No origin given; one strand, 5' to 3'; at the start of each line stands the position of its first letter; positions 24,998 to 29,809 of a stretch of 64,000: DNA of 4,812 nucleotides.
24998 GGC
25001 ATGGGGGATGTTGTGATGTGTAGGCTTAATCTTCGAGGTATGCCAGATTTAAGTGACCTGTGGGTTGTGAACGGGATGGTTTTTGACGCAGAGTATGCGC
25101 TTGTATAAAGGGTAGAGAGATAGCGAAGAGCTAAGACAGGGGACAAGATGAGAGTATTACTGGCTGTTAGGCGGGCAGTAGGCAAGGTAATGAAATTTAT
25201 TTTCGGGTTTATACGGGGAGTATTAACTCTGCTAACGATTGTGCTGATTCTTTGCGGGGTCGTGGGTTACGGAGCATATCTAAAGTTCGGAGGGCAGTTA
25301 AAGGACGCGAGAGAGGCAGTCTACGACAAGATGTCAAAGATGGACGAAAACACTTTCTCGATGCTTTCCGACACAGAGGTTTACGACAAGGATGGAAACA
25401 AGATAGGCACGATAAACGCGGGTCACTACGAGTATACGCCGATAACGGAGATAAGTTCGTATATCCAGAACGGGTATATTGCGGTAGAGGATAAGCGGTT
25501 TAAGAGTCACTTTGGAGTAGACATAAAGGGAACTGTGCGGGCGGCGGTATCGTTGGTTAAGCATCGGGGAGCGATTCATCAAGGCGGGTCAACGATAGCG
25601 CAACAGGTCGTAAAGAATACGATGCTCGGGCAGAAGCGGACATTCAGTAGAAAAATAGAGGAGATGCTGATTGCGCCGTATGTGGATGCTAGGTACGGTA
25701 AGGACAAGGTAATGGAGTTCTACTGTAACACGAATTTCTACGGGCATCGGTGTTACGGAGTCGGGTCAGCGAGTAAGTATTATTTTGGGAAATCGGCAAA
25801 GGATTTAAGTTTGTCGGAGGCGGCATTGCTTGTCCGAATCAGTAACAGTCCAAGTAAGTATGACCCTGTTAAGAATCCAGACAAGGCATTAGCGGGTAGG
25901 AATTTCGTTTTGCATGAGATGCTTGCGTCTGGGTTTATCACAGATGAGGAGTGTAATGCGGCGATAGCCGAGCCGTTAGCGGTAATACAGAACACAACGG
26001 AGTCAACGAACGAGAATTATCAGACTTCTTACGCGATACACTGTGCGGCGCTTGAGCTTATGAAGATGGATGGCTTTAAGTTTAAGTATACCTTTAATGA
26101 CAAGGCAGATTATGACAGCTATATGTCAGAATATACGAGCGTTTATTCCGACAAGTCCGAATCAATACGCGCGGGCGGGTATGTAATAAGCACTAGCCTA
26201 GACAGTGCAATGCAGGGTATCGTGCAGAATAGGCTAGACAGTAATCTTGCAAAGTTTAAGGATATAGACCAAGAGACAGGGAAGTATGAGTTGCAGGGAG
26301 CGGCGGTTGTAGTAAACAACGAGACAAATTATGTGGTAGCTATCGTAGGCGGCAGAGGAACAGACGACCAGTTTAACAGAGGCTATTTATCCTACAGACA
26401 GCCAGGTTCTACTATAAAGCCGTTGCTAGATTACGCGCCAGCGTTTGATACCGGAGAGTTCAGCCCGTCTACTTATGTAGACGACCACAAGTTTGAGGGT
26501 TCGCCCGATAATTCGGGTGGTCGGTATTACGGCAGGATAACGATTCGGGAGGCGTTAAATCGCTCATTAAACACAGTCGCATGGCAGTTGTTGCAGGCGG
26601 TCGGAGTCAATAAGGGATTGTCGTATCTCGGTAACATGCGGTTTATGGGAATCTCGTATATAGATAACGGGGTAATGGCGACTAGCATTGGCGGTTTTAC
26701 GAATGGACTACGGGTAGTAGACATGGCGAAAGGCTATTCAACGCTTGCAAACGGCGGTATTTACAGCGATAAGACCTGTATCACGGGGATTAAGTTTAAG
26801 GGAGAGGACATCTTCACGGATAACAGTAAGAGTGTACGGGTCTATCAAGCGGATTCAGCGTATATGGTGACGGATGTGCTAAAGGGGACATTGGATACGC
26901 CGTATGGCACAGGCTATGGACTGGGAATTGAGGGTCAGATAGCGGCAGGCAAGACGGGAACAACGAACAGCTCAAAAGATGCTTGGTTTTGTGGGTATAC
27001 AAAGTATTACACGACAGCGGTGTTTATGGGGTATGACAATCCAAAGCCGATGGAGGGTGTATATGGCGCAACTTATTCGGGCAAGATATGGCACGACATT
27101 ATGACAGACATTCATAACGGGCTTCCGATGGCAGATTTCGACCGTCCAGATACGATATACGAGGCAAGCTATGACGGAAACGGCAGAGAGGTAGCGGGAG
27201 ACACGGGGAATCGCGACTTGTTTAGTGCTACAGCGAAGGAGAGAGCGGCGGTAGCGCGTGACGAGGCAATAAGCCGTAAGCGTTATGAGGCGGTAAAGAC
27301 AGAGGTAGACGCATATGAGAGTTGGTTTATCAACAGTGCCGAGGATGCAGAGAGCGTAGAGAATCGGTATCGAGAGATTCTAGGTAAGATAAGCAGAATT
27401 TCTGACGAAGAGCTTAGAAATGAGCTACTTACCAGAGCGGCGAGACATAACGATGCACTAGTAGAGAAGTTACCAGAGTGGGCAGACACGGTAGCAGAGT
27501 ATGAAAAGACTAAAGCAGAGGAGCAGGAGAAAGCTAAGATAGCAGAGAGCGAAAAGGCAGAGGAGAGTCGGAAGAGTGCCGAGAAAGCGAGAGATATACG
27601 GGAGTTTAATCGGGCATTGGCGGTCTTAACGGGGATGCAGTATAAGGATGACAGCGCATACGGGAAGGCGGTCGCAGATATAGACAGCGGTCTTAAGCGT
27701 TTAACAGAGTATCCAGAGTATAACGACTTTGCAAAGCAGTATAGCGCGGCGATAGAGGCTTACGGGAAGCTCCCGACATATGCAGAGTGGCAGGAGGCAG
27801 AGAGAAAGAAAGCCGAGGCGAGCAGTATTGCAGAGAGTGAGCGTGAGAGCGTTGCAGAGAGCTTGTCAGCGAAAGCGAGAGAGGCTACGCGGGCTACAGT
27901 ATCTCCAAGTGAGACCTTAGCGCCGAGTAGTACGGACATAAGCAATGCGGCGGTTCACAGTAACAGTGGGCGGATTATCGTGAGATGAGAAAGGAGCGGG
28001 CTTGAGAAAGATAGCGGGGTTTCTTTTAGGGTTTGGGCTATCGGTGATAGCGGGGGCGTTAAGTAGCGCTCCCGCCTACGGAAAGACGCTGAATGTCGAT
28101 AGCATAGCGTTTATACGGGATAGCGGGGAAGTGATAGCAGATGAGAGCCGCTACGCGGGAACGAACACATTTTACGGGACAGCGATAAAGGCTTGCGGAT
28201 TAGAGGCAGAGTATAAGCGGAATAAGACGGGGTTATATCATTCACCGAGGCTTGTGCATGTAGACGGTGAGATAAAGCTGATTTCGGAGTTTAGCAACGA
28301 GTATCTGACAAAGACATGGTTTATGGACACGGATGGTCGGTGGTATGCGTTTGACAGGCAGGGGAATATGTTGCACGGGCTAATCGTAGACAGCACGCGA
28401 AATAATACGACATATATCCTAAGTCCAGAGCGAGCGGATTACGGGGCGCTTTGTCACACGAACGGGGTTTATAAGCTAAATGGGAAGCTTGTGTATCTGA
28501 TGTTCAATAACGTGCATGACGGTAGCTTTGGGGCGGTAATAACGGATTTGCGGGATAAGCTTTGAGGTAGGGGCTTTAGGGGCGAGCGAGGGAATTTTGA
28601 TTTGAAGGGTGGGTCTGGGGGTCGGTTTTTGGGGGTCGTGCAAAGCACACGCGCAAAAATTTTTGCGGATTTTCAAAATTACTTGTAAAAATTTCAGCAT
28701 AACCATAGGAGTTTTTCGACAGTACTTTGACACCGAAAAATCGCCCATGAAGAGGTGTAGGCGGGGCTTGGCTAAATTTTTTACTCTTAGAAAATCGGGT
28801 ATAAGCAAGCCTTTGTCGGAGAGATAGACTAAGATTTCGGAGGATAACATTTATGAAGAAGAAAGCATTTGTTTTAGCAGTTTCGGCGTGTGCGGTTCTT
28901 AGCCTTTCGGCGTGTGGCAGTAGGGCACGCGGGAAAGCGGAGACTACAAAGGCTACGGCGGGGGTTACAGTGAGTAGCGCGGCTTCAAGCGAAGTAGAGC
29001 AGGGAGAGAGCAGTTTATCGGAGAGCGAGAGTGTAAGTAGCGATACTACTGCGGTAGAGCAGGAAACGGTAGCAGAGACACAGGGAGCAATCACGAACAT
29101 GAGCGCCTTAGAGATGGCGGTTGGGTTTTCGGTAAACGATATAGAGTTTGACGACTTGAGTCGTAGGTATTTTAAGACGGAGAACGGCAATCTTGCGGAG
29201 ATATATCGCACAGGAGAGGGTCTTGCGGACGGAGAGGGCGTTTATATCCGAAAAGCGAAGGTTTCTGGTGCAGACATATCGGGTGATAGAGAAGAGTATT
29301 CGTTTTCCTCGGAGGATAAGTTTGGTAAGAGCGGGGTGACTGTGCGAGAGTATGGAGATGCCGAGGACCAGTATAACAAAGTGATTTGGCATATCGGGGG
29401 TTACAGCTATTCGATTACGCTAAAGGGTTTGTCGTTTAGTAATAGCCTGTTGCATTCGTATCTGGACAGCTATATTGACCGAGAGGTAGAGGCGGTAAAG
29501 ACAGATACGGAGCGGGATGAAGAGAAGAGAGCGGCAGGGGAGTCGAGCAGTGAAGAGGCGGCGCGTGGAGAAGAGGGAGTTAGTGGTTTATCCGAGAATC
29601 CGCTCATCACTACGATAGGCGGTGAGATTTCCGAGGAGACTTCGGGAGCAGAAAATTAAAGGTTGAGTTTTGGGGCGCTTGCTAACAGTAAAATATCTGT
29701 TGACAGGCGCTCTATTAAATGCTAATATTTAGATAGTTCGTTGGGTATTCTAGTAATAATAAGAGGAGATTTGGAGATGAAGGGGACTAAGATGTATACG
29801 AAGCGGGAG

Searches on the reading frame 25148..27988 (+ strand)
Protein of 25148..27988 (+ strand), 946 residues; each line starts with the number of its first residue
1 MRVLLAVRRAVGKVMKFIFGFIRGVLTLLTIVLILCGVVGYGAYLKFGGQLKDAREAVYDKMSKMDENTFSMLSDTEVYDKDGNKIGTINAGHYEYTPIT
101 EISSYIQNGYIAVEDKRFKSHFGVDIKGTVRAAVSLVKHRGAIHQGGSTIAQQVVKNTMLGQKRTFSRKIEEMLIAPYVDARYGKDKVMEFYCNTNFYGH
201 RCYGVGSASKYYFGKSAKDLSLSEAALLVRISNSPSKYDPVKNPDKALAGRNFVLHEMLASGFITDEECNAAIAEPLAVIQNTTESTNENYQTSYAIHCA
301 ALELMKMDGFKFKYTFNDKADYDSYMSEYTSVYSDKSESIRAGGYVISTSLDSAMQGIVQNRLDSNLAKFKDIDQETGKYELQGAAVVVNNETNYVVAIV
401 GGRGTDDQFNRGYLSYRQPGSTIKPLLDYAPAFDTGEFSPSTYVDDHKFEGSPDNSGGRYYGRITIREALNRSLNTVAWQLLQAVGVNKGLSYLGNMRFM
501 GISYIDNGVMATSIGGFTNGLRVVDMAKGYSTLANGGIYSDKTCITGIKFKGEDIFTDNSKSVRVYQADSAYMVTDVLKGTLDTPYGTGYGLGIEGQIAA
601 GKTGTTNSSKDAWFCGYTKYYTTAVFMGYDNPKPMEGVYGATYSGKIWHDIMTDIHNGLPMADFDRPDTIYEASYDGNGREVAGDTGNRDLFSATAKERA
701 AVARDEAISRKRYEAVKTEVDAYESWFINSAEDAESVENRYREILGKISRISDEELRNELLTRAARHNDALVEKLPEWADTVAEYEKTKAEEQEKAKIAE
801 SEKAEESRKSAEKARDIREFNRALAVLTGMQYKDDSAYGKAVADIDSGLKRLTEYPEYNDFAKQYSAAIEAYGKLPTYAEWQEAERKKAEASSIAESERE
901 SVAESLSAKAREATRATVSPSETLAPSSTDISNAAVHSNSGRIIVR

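Call 9: search_protein_families(library=pfam, proteins=[window:25148-27988:+], max_evalue=0.001)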
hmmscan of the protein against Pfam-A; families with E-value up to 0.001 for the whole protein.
window:25148-27988:+ (946 aa): 2 families
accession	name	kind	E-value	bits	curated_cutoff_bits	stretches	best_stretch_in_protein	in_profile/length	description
PF00912.28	Transgly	-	4.3e-56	189.6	27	1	83-258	2-177/178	Transglycosylase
PF00905.27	Transpeptidase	-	1e-24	87.7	22.1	1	384-652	1-298/299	Penicillin binding protein transpeptidase domain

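Call 66: find_related_loci(query=window:25148-27988:+, collection=genome_contigs, flank=1000)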
Query window:25148-27988:+ (946 aa) in genome_contigs; peptide patterns used: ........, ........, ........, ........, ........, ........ (x = any residue, [..] = any of these).
362 stretches matched a pattern; 354 encode a relative of the query (tblastn E <= 1e-3); the best 80 are kept; 80 distinct loci.
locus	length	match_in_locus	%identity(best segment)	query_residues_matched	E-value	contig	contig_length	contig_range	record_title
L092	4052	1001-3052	57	17-700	0e+0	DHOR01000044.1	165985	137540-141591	MAG TPA_asm: Hungatella sp. UBA5385 UBA5385_contig_1100, whole genome shotgun sequence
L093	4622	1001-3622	48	28-892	0e+0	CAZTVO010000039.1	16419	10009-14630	MAG TPA_asm: uncultured Jutongia sp. isolate SRP314395_co1_65 genome assembly, contig: NODE_3186_length_16419_cov_4.9455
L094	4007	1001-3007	56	36-705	0e+0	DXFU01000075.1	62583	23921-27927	MAG TPA_asm: Candidatus Hungatella pullicola isolate CHK186-17716 CHK186__C273797_L62583_SAMEA5754830, whole genome shot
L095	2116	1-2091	41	132-815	0e+0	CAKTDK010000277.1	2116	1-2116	MAG: uncultured Eubacteriales bacterium isolate REFINED_METABAT215_TOP10_CONTIGS_1500_ASSEMBLY_K77_MERGED__Hadza_MoBio_h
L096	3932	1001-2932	42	20-665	8e-154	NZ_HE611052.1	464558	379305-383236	Clostridium senegalense JC122 strain JC122T, whole genome shotgun sequence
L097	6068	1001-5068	42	39-665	6e-151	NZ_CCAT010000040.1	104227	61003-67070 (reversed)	Clostridium ihumii AP5, whole genome shotgun sequence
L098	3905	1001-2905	40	28-670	5e-141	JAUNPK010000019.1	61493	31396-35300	MAG: Eubacteriales bacterium isolate S36M_St_19 NODE_268_length_61493_cov_23.649744, whole genome shotgun sequence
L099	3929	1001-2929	39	23-664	2e-140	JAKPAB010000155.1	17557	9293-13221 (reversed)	MAG: Bacillota bacterium isolate USSF_maxbin.063 k201_481305, whole genome shotgun sequence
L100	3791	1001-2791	42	67-669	6e-141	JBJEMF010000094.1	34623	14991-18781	MAG: Lachnospira sp. isolate PUUB23_bin.023 NODE_476_length_34623_cov_15.157776, whole genome shotgun sequence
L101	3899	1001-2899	38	31-664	1e-135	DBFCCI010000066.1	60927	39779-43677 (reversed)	MAG TPA_asm: Lachnospira sp. isolate MAG5428 k141_2585, whole genome shotgun sequence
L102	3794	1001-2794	39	66-664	5e-134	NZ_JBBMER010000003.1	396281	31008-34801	[Lactobacillus] rogosae strain CLA-AA-H255 CLAAAH255_contig_3_length_396281, whole genome shotgun sequence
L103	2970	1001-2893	39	28-664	1e-132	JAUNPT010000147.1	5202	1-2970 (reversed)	MAG: Eubacteriales bacterium isolate S36M_St_4 NODE_8706_length_5202_cov_7.033223, whole genome shotgun sequence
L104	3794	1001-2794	38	62-664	2e-128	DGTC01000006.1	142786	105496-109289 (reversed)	MAG TPA_asm: Lachnospira sp. UBA4346 UBA4346_contig_17773, whole genome shotgun sequence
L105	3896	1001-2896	37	31-664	4e-126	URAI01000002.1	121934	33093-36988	uncultured Eubacterium sp. isolate UMGS809 genome assembly, contig: NODE_14_length_121934_cov_6.621198, whole genome sho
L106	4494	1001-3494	38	2-870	1e-177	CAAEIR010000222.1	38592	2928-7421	MAG TPA_asm: uncultured Anaerostipes sp., isolate HGM11971, WGS project CAAEIR010000000 data, contig: ERS473319_7_k99_16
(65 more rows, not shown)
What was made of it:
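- The best cellular relatives of the PBP1A gene are Hungatella (56-57%) and Jutongia (48%) (call 66).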

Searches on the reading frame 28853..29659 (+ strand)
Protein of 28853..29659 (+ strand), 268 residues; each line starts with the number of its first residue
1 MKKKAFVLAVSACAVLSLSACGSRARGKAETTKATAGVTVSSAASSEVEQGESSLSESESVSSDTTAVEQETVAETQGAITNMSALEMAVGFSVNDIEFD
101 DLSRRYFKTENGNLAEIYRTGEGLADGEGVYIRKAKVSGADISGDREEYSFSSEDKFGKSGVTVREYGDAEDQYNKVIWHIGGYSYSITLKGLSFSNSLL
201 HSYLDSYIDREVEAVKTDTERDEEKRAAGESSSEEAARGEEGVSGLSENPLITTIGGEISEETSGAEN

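Call 56: search_protein_families(library=pfam, proteins=[window:28853-29659:+], max_evalue=0.001)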
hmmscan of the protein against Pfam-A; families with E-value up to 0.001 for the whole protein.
window:28853-29659:+ (268 aa): 0 families

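Call 78: search_protein_families(library=phrogs, proteins=[window:28853-29659:+], max_evalue=0.001)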
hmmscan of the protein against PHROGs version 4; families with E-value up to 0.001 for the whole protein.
window:28853-29659:+ (268 aa): 1 family
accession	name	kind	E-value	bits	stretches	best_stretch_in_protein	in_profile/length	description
phrog_22340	-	other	0.00072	20.5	0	6-81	8-82/152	lipoprotein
